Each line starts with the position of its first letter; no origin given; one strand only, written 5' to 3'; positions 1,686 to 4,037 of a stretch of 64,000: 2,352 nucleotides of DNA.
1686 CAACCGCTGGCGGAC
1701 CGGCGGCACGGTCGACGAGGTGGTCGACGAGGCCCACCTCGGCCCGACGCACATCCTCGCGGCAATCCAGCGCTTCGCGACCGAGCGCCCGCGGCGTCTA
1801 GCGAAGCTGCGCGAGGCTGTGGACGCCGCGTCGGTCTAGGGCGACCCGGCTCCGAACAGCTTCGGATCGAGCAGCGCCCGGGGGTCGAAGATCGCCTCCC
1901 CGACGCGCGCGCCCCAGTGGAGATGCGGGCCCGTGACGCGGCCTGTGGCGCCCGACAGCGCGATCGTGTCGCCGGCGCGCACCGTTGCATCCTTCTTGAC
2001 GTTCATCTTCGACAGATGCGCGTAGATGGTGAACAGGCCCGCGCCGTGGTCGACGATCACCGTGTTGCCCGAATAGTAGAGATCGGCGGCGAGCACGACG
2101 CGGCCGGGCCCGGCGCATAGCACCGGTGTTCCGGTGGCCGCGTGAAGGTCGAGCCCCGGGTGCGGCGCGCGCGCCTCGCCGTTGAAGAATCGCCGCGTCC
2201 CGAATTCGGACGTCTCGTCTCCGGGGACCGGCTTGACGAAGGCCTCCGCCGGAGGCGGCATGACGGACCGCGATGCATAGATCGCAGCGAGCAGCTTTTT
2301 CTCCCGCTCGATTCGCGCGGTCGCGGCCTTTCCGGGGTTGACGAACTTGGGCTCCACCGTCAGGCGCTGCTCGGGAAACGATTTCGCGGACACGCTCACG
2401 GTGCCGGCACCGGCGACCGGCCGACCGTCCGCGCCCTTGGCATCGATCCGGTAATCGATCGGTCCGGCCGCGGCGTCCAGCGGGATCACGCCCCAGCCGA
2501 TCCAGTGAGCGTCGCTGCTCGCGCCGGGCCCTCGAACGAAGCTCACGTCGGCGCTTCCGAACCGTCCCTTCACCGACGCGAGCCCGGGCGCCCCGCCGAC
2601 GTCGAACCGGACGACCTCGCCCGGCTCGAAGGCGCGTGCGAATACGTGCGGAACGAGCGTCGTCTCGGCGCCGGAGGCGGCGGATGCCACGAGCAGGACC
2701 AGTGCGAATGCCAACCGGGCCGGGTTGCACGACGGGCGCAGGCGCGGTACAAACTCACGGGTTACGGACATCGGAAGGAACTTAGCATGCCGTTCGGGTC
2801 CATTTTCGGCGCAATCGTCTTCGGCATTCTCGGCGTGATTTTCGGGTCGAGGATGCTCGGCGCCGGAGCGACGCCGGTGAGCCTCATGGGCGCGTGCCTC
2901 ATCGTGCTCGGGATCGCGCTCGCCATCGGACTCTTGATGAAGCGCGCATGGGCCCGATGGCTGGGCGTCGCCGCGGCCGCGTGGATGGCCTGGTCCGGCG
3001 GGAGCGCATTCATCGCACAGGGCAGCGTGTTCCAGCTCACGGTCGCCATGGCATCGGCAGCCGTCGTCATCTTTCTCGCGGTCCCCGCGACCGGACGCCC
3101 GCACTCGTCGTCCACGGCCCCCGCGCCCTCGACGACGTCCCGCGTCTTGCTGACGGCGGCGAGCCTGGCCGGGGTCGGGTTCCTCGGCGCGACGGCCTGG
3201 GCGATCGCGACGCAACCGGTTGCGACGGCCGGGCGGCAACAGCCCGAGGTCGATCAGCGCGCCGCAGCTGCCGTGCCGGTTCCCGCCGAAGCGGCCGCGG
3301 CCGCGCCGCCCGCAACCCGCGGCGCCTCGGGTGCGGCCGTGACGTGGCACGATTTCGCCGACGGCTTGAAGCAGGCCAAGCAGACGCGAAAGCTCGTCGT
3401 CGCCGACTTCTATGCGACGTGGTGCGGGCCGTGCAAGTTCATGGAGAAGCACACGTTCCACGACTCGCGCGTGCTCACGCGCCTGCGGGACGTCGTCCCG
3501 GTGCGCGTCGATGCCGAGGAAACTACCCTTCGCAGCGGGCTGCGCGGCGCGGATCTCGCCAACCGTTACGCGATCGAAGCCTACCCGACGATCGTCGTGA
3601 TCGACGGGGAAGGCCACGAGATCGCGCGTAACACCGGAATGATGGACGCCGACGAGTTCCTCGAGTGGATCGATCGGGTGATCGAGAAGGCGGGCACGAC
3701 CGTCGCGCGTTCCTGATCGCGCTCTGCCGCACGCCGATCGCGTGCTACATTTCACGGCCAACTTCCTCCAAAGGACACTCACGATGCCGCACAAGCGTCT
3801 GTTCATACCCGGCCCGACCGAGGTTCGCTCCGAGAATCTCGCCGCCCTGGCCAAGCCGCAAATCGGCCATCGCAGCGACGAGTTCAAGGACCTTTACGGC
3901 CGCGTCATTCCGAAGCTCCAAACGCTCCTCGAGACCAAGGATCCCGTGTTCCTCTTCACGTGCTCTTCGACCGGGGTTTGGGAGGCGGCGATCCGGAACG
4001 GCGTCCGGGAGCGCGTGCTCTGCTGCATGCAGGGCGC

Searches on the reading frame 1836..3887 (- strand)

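Call 78: search_protein_families(library=pfam, proteins=[window:1836-3887:-], max_evalue=0.00001)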
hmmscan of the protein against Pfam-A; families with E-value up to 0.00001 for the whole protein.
window:1836-3887:- (683 aa): 1 family
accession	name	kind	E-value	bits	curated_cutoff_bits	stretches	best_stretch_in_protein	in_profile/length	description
PF01551.29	Peptidase_M23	-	6.5e-28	97.2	28.7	1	575-669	2-96/96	Peptidase family M23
